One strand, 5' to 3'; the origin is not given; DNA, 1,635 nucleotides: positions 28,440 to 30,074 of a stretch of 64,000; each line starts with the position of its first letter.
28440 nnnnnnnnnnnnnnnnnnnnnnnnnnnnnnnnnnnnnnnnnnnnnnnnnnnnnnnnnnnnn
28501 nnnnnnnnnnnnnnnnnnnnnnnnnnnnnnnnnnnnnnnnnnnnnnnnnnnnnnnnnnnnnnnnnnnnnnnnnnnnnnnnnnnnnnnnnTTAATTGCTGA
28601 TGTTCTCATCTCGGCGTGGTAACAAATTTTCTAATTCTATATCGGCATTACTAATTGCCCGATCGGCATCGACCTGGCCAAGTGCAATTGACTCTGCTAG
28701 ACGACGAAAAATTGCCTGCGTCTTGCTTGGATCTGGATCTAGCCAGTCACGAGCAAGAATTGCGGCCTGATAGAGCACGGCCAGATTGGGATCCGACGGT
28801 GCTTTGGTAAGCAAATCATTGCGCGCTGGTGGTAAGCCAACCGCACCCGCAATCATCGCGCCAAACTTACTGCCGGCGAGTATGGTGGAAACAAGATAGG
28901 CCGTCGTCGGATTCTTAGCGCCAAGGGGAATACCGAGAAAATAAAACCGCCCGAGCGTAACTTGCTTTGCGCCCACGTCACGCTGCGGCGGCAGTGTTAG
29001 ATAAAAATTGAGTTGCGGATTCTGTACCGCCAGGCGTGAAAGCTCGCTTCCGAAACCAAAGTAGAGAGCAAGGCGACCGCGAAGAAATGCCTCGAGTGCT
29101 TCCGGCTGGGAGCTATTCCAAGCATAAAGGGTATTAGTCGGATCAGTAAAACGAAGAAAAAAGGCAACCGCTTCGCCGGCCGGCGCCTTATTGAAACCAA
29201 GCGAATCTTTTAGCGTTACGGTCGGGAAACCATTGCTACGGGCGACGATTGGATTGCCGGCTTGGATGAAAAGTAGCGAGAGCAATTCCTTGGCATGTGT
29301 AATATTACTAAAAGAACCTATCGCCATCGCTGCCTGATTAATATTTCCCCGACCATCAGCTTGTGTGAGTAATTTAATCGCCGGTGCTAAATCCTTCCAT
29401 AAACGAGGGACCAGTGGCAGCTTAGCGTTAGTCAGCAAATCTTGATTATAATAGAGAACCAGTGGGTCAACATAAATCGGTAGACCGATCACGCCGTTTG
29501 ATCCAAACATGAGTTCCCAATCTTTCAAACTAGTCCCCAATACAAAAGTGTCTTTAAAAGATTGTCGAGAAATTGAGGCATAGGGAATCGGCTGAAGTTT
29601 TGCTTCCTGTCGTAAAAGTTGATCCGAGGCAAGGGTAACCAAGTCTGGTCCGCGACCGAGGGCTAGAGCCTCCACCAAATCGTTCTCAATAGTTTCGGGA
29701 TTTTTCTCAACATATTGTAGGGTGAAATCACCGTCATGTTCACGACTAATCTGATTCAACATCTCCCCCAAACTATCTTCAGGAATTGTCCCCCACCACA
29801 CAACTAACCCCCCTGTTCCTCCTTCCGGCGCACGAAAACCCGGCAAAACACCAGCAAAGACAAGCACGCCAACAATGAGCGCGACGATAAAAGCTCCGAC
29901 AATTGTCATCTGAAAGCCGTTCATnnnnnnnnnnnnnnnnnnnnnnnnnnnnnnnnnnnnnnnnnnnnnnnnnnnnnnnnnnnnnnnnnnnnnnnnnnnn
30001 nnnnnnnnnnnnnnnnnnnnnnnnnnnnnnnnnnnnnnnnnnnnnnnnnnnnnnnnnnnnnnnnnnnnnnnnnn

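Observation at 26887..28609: Five tandem VirB2/TrbC-like pilin paralogs with a recent gene-conversion tract and no adjacent secretion ATPase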

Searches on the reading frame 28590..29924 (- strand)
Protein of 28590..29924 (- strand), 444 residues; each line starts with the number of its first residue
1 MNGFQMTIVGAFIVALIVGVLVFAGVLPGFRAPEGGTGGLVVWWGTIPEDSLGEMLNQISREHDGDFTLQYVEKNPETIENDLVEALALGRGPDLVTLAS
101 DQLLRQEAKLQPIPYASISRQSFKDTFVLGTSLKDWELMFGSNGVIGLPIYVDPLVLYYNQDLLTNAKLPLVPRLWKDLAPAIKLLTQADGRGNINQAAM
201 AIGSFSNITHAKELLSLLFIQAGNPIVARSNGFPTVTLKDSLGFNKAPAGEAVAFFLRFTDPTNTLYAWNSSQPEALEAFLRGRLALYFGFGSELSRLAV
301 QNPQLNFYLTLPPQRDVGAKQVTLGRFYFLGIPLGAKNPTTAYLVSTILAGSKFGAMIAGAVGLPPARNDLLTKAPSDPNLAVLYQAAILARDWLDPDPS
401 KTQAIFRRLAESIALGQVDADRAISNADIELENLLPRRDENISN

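Call 3: search_protein_families(library=pfam, proteins=[window:28590-29924:-], max_evalue=1)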
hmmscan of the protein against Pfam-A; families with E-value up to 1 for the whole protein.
window:28590-29924:- (444 aa): 2 families
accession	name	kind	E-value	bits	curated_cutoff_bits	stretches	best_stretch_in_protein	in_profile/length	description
PF13416.11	SBP_bac_8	-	5.8e-12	46.4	27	1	62-373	9-267/279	Bacterial extracellular solute-binding protein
PF01547.30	SBP_bac_1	-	3.6e-11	44.1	26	1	81-342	34-293/307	Bacterial extracellular solute-binding protein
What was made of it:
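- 28590..29924 (-): Membrane-anchored MalE-like solute-binding protein (444 aa), overlapping the first pilin gene by 20 nt: the conserved partner of the array. SBP_bac_8 and SBP_bac_1 (call 3).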

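Call 4: search_protein_families(library=ncbifam, proteins=[window:28590-29924:-], max_evalue=1)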
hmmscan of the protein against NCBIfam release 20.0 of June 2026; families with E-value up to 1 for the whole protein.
window:28590-29924:- (444 aa): 4 families
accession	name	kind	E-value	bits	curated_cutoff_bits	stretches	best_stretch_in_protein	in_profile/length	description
NF053763.1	ABCarbgalBndGanS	equivalog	2.8e-06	26.4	700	1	38-180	39-173/420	galactooligosaccharide ABC transporter substrate-binding protein GanS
NF007011.0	PRK09474.1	equivalog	3.4e-06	26.1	291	1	38-180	31-159/396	maltose/maltodextrin ABC transporter substrate-binding protein MalE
NF008207.0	PRK10969.1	subfamily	0.1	12.5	97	1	251-299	23-70/76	DNA polymerase III subunit theta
NF008211.0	PRK10974.1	equivalog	0.21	10.1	411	1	146-287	139-268/439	sn-glycerol-3-phosphate ABC transporter substrate-binding protein UgpB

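Call 14: find_related_loci(query=window:28590-29924:-, collection=genome_contigs, flank=10000)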
Query window:28590-29924:- (444 aa) in genome_contigs; peptide patterns used: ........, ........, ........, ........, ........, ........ (x = any residue, [..] = any of these).
109 stretches matched a pattern; 1 encode a relative of the query (tblastn E <= 1e-3); 1 distinct loci.
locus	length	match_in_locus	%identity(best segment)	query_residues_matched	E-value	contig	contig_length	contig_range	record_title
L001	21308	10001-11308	68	1-436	0e+0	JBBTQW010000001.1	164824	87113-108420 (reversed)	MAG: Patescibacteria group bacterium isolate H41-bin100_1 H41_bin100_1_000000000001, whole genome shotgun sequence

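Call 40: find_homologous_proteins(query=window:28590-29924:-)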
Query window:28590-29924:- (444 aa): 75 proteins with E <= 0.001 among 8000 candidates.
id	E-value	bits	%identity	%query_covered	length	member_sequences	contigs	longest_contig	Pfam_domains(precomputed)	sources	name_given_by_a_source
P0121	5.8e-271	917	91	100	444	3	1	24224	PF13416.12,PF01547.31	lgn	-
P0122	2.7e-204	697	67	99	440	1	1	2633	PF13416.12,PF01547.31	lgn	-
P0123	1.7e-202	691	69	99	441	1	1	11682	PF13416.12,PF01547.31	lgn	-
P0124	4.7e-200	683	68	98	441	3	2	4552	PF13416.12,PF01547.31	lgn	-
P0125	9.2e-199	679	68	98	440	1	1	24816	PF13416.12,PF01547.31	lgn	-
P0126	1.9e-194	664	68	98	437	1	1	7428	PF13416.12,PF01547.31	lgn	-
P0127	4.9e-192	657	66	98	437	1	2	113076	PF13416.12,PF01547.31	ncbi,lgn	-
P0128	2.6e-181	621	62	98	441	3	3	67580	PF13416.12,PF01547.31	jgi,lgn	jgi:multiple sugar transport system substrate-binding protein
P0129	8.9e-178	610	61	98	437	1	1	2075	PF13416.12,PF01547.31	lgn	-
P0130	1.9e-174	599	59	99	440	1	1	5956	PF13416.12,PF01547.31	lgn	-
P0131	5.8e-136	472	50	98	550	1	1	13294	PF13416.12,PF18895.6,PF01547.31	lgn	-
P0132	6.3e-136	472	50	98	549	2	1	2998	PF13416.12,PF18895.6,PF01547.31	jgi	jgi:ABC-type glycerol-3-phosphate transport system substrate-binding protein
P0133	1.2e-133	464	48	98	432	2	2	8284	PF13416.12,PF01547.31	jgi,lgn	jgi:multiple sugar transport system substrate-binding protein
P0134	6.8e-130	452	50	95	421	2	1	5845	PF01547.31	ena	-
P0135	3.9e-128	446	49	97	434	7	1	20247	PF13416.12,PF01547.31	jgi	jgi:ABC-type glycerol-3-phosphate transport system substrate-binding protein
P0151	4.4e-99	350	42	98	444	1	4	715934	PF13416.12,PF01547.31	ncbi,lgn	-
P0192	2.9e-63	232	31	98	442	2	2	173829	PF01547.31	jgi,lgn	jgi:ABC-type glycerol-3-phosphate transport system substrate-binding protein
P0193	9.4e-63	231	34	99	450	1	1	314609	PF13416.12,PF01547.31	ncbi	-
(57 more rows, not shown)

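Call 42: find_encoding_contigs(protein=P0131, flank=10000, max_places=2)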
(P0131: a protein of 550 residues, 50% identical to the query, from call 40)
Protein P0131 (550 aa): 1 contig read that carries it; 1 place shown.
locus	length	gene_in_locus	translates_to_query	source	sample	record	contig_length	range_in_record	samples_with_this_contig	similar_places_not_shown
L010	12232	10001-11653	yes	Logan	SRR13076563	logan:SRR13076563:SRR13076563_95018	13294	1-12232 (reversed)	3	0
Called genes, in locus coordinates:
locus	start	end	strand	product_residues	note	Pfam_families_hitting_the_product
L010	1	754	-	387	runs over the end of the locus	PF11104:PilM_2 (faint), PF02491:SHS2_FTSA, PF14450:FtsA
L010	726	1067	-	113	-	PF02130:YbeY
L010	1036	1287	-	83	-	-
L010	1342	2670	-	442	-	PF13393:tRNA-synt_His, PF00587:tRNA-synt_2b, PF03129:HGTP_anticodon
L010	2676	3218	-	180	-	PF10502:Peptidase_S26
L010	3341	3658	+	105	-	-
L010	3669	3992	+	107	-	-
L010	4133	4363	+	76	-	-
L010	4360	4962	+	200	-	PF01195:Pept_tRNA_hydro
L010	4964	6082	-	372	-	PF23459:S1_RRP5 (faint), PF00575:S1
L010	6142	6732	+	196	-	PF13483:Lactamase_B_3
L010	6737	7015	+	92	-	-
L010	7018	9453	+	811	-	PF00521:DNA_topoisoIV, PF03989:DNA_gyraseA_C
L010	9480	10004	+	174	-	PF01135:PCMT (weak), PF01209:Ubie_methyltran, PF13847:Methyltransf_31, PF08241:Methyltransf_11, PF08242:Methyltransf_12, PF13649:Methyltransf_25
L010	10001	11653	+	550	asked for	PF13416:SBP_bac_8, PF01547:SBP_bac_1, PF18895:T4SS_pilin (weak)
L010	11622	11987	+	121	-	PF04956:TrbC (weak), PF18895:T4SS_pilin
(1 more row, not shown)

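Call 52: find_encoding_contigs(protein=P0193, flank=10000, max_places=1)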
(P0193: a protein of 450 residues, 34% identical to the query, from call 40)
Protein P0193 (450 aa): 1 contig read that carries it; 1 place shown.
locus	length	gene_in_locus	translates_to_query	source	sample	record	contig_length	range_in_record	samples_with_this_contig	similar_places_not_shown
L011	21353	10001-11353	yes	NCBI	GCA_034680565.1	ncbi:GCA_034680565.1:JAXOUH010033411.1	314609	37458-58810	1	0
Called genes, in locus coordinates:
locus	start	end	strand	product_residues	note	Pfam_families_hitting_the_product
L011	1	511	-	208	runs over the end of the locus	PF10502:Peptidase_S26, PF00717:Peptidase_S24 (weak)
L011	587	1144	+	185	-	PF01195:Pept_tRNA_hydro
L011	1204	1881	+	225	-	PF01797:Y1_Tnp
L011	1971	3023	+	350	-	PF13793:Pribosyltran_N, PF00156:Pribosyltran, PF14572:Pribosyl_synth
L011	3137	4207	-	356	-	PF21543:CvfB_2nd (faint), PF00575:S1 (weak), PF21710:Spt6_S1 (faint), PF23459:S1_RRP5 (faint), PF00575:S1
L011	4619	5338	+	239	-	-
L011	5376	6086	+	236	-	PF00753:Lactamase_B, PF23023:Anti-Pycsar_Apyc1 (weak)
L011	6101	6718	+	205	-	PF13483:Lactamase_B_3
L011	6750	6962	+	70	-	-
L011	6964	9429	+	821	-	PF00521:DNA_topoisoIV, PF03989:DNA_gyraseA_C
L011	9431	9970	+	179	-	PF01209:Ubie_methyltran, PF05175:MTS, PF13489:Methyltransf_23, PF02390:Methyltransf_4, PF13847:Methyltransf_31, PF08241:Methyltransf_11, PF08242:Methyltransf_12, PF13649:Methyltransf_25, +3 more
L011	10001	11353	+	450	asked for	PF13416:SBP_bac_8, PF01547:SBP_bac_1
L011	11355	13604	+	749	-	PF18895:T4SS_pilin (weak)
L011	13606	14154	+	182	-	-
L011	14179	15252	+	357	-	PF04956:TrbC (weak), PF18895:T4SS_pilin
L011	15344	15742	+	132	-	PF18895:T4SS_pilin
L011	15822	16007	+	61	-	PF18895:T4SS_pilin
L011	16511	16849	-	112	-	PF02033:RBFA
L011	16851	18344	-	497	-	PF00009:GTP_EFTU, PF01926:MMR_HSR1, PF22042:EF-G_D2, PF11987:IF-2, PF03144:GTP_EFTU_D2 (weak)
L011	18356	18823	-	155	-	PF14584:DUF4446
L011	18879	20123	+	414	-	PF00266:Aminotran_5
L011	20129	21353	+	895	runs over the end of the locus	PF02861:Clp_N, PF23569:NBD_SMAX1, PF00004:AAA, PF17871:AAA_lid_9, PF00004:AAA, PF07724:AAA_2, PF07728:AAA_5, PF10431:ClpB_D2-small, +6 more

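Call 53: find_encoding_contigs(protein=P0151, flank=10000, max_places=1)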
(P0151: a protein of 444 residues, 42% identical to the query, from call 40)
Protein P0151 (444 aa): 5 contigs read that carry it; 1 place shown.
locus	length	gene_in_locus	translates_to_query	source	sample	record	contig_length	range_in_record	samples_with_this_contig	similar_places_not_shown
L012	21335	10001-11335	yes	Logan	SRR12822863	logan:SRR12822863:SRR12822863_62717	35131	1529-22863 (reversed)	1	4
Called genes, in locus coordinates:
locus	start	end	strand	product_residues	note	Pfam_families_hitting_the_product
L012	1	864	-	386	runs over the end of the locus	PF06723:MreB_Mbl (faint), PF11104:PilM_2 (faint), PF25216:Volactin (faint), PF02491:SHS2_FTSA, PF14450:FtsA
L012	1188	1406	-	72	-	-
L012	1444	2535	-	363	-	PF11949:DUF3466 (faint)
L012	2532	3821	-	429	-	PF13393:tRNA-synt_His, PF00587:tRNA-synt_2b, PF03129:HGTP_anticodon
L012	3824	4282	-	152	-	PF10502:Peptidase_S26, PF00717:Peptidase_S24 (weak), PF10502:Peptidase_S26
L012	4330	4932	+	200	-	PF01195:Pept_tRNA_hydro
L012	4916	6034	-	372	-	PF23459:S1_RRP5 (faint), PF21543:CvfB_2nd (faint), PF00575:S1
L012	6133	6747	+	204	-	PF13483:Lactamase_B_3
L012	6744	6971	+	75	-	-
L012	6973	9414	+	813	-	PF00521:DNA_topoisoIV, PF03989:DNA_gyraseA_C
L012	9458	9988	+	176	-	PF01135:PCMT (weak), PF01209:Ubie_methyltran, PF01728:FtsJ, PF13847:Methyltransf_31, PF08241:Methyltransf_11, PF08242:Methyltransf_12, PF13649:Methyltransf_25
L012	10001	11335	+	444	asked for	PF01547:SBP_bac_1, PF13416:SBP_bac_8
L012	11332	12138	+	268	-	PF04956:TrbC (faint), PF18895:T4SS_pilin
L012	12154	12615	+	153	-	PF18895:T4SS_pilin (faint)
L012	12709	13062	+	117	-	PF18895:T4SS_pilin (weak)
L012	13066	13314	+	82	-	PF18895:T4SS_pilin (weak)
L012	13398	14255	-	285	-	-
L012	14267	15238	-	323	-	-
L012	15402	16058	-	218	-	-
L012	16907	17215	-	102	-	PF02033:RBFA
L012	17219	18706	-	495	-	PF00009:GTP_EFTU, PF01926:MMR_HSR1, PF22042:EF-G_D2 (weak), PF03144:GTP_EFTU_D2 (faint), PF11987:IF-2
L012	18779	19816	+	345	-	PF00266:Aminotran_5, PF00155:Aminotran_1_2 (faint)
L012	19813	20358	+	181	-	-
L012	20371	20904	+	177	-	PF00081:Sod_Fe_N, PF02777:Sod_Fe_C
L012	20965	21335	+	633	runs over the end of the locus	?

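Call 54: find_encoding_contigs(protein=P0192, flank=10000, max_places=1)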
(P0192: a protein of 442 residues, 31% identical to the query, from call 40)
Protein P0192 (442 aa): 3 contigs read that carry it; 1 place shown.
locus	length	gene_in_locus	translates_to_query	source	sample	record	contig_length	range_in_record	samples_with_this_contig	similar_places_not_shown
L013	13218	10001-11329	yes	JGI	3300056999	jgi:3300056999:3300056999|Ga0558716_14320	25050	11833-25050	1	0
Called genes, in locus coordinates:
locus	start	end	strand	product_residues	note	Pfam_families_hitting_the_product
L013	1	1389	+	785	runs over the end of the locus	PF03477:ATP-cone, PF17975:RNR_Alpha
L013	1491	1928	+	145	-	-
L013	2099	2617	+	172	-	PF14478:DUF4430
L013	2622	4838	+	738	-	PF01122:Cobalamin_bind (weak)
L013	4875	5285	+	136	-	PF01219:DAGK_prokar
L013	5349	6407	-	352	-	PF00575:S1 (weak), PF21710:Spt6_S1 (faint), PF23459:S1_RRP5 (faint), PF21543:CvfB_2nd (faint), PF00575:S1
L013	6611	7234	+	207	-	PF13483:Lactamase_B_3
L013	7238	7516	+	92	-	-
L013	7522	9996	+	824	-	PF00521:DNA_topoisoIV, PF03989:DNA_gyraseA_C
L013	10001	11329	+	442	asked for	PF01547:SBP_bac_1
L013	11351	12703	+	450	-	PF18895:T4SS_pilin (weak)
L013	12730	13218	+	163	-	?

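Call 55: find_encoding_contigs(protein=P0121, flank=10000, max_places=1)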
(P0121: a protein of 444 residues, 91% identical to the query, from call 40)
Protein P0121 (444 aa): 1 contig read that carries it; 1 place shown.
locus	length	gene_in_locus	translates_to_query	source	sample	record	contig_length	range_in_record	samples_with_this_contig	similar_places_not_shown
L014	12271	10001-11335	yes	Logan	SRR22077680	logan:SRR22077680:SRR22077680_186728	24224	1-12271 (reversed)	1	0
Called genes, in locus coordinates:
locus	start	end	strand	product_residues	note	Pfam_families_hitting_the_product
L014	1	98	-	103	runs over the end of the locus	-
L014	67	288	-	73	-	-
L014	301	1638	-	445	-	PF13393:tRNA-synt_His, PF00587:tRNA-synt_2b, PF13393:tRNA-synt_His (weak), PF03129:HGTP_anticodon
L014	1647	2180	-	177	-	PF10502:Peptidase_S26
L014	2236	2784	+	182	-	PF01195:Pept_tRNA_hydro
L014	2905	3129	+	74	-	-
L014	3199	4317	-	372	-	PF21543:CvfB_2nd (faint), PF21710:Spt6_S1 (faint), PF23459:S1_RRP5 (faint), PF00575:S1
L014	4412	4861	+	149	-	-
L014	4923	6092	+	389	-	PF13433:Peripla_BP_5, PF13458:Peripla_BP_6, PF01094:ANF_receptor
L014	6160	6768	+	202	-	PF13483:Lactamase_B_3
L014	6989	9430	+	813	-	PF00521:DNA_topoisoIV, PF03989:DNA_gyraseA_C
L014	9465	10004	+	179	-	PF01135:PCMT, PF01209:Ubie_methyltran, PF08704:GCD14 (weak), PF02390:Methyltransf_4 (weak), PF13847:Methyltransf_31, PF08241:Methyltransf_11, PF08242:Methyltransf_12 (weak), PF13649:Methyltransf_25, +1 more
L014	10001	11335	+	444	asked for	PF01547:SBP_bac_1, PF13416:SBP_bac_8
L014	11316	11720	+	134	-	PF18895:T4SS_pilin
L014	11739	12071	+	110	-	PF04956:TrbC (weak), PF18895:T4SS_pilin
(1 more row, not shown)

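Call 56: search_solved_structures(query=window:28590-29924:-, max_evalue=0.01)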
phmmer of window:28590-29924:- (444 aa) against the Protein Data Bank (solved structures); distinct sequences matched with E-value up to 0.01: 426 (the best 60 are shown).
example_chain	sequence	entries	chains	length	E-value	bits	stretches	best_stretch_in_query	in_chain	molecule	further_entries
8jbg_B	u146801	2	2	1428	4.6e-11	45.3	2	37-191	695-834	Neuromedin-K receptor (NK3R-pFastbac1) | NK3R-pFastbac1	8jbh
9vus_A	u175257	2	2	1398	9.9e-11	44.2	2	38-191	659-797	Soluble cytochrome b562,2-oxoglutarate receptor 1,Soluble cytochrome b562,2-oxoglutarate r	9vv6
9p0x_T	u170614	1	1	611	4.1e-06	29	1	8-192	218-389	Tissue factor,Maltose/maltodextrin-binding periplasmic protein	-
3csg_A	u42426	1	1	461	1.8e-05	26.9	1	36-192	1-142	Maltose-binding protein Monobody YS1 Fusion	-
2obg_A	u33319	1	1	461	1.8e-05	26.9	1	36-192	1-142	Maltose Binding periplasmic Protein and Monobody MBP-74 Fusion protein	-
3csb_A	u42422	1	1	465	1.9e-05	26.8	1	36-192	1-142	Maltose-binding protein Monobody YSX1 Fusion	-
8cr9_C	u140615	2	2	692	2.9e-05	26.2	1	24-192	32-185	Maltose/maltodextrin-binding periplasmic protein,Type III secretion protein PcrV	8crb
9ip4_B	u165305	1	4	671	3.6e-05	25.9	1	38-192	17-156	Maltose/maltodextrin-binding periplasmic protein,Polymerase cofactor VP35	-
6ndj_A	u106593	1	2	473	5.1e-05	25.4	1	38-192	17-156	Maltose/maltodextrin-binding periplasmic protein, NACHT, LRR and PYD domains-containing pr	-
9ujy_A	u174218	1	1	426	5.4e-05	25.3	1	39-192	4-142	Maltose/maltodextrin-binding periplasmic protein,Egalitarian, isoform B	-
5aq9_B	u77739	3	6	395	5.4e-05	25.3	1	37-192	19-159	MALTOSE-BINDING PERIPLASMIC PROTEIN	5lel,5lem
9o9s_A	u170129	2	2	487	5.8e-05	25.2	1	37-192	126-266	Mitochondrial pyruvate carrier 1/MBP chimera protein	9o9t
4jkm_D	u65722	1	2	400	6.2e-05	25.1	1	38-192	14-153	Maltose-binding periplasmic protein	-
8c8f_A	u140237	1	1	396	7e-05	24.9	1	38-192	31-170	Maltose/maltodextrin-binding periplasmic protein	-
6n84_A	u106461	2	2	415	7.3e-05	24.8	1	37-192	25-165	Maltose/maltodextrin-binding periplasmic protein,Guanine nucleotide-binding protein G(t) s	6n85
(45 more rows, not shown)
